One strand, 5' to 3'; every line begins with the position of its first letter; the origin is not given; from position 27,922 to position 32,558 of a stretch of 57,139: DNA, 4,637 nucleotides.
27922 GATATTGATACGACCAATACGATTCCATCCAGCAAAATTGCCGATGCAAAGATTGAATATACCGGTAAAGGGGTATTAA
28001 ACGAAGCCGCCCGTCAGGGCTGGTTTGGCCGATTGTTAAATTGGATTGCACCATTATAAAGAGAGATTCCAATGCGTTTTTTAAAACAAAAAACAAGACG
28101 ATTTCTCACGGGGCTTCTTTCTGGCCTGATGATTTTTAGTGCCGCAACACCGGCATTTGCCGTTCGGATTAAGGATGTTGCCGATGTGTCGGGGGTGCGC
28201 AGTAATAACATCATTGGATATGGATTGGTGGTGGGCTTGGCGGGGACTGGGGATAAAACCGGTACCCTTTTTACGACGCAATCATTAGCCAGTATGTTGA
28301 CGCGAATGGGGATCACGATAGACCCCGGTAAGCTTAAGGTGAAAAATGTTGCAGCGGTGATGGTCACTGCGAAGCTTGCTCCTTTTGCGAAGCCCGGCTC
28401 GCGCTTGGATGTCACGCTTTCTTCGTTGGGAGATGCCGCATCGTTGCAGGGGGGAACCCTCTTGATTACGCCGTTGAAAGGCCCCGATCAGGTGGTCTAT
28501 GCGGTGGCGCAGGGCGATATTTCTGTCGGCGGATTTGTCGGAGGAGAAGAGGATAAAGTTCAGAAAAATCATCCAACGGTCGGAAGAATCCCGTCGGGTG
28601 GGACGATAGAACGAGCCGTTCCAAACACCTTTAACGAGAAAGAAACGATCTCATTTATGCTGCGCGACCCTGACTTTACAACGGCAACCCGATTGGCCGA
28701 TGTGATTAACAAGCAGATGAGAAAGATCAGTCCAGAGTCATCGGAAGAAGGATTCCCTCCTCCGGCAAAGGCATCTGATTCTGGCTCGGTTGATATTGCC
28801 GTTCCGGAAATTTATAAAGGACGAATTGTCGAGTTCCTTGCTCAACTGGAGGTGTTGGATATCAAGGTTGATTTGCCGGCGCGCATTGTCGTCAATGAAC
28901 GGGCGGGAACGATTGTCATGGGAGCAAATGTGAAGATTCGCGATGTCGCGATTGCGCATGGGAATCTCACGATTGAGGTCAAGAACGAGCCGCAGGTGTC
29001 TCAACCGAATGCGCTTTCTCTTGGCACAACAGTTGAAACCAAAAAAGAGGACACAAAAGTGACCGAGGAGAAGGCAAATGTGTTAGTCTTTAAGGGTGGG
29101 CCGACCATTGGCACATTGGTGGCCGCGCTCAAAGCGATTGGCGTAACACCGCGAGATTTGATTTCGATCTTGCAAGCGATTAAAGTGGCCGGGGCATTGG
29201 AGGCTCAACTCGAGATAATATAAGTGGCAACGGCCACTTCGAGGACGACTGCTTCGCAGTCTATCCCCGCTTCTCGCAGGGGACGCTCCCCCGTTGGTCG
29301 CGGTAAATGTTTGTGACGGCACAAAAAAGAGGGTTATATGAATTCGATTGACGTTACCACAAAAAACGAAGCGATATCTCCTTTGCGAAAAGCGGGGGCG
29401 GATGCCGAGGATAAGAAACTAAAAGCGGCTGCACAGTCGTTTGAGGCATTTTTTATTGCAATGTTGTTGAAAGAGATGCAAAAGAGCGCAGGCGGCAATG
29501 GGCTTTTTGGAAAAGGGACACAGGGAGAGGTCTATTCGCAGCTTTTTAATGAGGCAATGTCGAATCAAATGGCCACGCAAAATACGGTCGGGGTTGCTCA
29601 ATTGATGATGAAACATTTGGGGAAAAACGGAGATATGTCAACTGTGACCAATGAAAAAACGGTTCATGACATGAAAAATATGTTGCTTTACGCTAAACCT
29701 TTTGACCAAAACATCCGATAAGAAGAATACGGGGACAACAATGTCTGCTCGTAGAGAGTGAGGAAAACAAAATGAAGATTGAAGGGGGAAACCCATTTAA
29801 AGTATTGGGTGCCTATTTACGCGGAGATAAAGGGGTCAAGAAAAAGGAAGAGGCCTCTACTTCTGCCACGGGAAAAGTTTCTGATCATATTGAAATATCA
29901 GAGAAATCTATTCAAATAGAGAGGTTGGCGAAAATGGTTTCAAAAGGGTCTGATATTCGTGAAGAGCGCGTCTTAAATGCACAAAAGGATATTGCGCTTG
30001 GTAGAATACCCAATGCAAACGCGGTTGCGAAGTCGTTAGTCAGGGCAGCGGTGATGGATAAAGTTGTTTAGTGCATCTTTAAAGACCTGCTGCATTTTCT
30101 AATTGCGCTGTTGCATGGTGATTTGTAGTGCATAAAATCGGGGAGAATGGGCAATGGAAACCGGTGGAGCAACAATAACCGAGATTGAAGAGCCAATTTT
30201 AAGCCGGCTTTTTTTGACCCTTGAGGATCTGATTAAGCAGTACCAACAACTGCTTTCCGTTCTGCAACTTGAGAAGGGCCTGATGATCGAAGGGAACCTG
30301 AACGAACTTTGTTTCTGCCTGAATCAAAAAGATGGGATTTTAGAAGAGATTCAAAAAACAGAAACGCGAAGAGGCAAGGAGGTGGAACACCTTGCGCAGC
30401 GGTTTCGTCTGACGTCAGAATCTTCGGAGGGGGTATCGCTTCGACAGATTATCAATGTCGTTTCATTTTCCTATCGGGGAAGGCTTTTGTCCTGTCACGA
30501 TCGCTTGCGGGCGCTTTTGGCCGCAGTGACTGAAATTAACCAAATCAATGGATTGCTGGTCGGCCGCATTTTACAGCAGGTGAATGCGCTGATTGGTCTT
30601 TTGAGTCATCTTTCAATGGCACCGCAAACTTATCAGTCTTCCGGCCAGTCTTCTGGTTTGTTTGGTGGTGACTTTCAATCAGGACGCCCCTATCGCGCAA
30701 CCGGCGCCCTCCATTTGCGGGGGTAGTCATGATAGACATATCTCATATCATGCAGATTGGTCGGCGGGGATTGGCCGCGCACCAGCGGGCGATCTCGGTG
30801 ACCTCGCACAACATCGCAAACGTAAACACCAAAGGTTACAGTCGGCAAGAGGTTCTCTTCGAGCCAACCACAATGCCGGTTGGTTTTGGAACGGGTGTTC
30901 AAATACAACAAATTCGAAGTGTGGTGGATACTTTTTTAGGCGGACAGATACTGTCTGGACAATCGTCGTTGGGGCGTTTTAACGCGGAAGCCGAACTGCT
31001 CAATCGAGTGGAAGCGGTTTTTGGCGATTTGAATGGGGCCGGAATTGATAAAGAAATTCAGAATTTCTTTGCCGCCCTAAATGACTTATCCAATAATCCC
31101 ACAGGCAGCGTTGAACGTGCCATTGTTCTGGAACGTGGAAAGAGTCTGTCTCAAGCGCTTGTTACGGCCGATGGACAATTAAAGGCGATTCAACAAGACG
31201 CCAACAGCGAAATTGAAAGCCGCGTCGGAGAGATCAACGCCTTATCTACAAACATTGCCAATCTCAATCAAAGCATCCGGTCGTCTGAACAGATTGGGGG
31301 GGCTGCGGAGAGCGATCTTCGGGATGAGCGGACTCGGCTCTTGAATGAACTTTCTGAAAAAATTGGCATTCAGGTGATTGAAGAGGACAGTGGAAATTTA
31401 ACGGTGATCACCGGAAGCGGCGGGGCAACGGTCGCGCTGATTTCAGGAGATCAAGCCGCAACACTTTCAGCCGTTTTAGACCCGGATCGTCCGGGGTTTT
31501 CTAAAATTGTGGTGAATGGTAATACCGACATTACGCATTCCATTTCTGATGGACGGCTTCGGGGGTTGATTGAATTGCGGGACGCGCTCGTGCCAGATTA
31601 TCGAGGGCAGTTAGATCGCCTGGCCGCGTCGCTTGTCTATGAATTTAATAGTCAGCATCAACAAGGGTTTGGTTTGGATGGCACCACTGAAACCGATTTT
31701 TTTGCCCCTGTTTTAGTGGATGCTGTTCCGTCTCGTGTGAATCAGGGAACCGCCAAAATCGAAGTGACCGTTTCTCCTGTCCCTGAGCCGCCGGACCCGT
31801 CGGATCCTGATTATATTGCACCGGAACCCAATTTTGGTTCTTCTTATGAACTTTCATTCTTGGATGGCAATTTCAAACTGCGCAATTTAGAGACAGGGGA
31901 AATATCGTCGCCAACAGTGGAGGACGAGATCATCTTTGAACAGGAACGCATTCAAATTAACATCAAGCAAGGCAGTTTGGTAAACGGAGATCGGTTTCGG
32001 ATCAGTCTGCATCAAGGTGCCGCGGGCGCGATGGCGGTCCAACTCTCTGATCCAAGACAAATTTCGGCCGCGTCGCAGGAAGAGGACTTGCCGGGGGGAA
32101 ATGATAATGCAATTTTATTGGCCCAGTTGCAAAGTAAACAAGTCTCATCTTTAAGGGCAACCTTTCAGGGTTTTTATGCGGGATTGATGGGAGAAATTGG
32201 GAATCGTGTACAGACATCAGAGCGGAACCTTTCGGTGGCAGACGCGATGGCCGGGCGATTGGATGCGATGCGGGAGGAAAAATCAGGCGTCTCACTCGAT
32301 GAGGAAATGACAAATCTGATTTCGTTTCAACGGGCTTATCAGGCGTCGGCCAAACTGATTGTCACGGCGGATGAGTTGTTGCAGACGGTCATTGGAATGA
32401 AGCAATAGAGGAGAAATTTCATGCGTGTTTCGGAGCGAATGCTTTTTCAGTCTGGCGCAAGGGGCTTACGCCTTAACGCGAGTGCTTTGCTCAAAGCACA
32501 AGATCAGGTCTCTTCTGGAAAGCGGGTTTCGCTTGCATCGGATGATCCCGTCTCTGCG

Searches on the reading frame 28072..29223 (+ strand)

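Call 51: search_protein_families(library=pfam, proteins=[window:28072-29223:+], max_evalue=0.0001)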
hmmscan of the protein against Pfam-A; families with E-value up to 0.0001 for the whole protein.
window:28072-29223:+ (383 aa): 1 family
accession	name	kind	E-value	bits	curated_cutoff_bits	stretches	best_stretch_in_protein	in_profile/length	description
PF02119.21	FlgI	-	3.5e-136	454.1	25.3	1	32-382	1-343/343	Flagellar P-ring protein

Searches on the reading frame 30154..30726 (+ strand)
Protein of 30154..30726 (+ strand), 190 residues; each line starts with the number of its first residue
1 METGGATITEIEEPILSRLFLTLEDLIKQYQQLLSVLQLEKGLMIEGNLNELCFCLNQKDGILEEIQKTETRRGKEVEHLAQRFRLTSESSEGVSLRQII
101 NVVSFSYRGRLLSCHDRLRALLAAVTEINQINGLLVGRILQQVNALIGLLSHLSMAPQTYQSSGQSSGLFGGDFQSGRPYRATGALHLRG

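Call 51: search_protein_families(library=pfam, proteins=[window:30154-30726:+], max_evalue=0.0001)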
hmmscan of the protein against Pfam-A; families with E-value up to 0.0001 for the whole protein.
window:30154-30726:+ (190 aa): 1 family
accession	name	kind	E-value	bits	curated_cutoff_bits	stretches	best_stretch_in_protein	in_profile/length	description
PF05130.17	FlgN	-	7.3e-18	65.8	30.5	1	18-167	5-146/147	FlgN protein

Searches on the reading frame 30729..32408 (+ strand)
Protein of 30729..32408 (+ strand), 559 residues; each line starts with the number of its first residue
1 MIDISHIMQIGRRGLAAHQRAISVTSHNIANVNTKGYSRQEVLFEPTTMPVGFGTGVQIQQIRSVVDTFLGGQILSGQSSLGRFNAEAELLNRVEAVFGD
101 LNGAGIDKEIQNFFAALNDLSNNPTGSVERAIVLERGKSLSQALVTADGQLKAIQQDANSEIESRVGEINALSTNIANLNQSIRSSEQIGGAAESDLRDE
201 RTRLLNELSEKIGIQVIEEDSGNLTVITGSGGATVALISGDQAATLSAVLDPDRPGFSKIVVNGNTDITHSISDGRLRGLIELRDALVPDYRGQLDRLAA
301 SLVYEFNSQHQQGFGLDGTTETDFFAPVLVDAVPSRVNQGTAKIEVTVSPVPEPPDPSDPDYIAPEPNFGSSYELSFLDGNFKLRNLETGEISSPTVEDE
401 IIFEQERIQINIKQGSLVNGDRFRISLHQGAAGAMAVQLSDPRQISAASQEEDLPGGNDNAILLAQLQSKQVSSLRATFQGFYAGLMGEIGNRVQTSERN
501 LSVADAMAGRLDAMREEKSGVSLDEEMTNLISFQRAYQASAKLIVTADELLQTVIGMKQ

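Call 44: list_cluster_members(proteins=[window:30729-32408:+, window:32421-33752:+, window:42445-44103:+, window:47183-48454:+, window:49197-51146:-, window:54313-55920:+, window:13481-15052:+, window:11278-13218:+, window:4294-6168:-, window:1430-3028:-])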
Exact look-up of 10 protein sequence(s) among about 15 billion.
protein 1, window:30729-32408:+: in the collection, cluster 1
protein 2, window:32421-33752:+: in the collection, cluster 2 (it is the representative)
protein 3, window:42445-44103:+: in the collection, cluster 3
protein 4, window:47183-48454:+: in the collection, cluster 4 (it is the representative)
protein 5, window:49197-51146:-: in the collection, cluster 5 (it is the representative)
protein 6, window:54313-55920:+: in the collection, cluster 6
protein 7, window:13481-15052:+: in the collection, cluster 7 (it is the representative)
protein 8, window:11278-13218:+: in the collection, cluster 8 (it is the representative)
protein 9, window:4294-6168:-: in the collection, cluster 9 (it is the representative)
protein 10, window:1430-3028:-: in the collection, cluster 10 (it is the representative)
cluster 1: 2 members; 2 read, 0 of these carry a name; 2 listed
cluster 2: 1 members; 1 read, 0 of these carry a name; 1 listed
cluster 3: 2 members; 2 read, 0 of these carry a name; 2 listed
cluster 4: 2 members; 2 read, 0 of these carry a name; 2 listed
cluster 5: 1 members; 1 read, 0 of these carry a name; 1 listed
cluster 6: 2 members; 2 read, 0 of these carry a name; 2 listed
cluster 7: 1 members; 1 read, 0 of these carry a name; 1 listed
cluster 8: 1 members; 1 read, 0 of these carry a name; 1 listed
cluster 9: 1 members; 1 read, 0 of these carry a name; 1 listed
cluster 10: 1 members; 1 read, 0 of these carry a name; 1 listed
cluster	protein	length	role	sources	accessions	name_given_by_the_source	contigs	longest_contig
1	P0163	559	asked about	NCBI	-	-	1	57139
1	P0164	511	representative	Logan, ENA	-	-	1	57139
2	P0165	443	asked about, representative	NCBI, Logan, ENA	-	-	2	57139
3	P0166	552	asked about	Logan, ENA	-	-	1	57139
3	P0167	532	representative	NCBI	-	-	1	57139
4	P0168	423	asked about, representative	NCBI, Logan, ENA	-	-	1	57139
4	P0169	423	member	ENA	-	-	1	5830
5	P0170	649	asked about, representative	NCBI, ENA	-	-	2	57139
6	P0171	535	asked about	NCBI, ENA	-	-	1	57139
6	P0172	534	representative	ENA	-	-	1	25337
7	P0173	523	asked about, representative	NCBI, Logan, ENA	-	-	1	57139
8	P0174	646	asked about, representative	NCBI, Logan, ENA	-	-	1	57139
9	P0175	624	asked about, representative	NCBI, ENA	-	-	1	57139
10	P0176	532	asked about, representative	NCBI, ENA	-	-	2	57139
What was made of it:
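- Tried and rejected: No names were returned (call 44).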
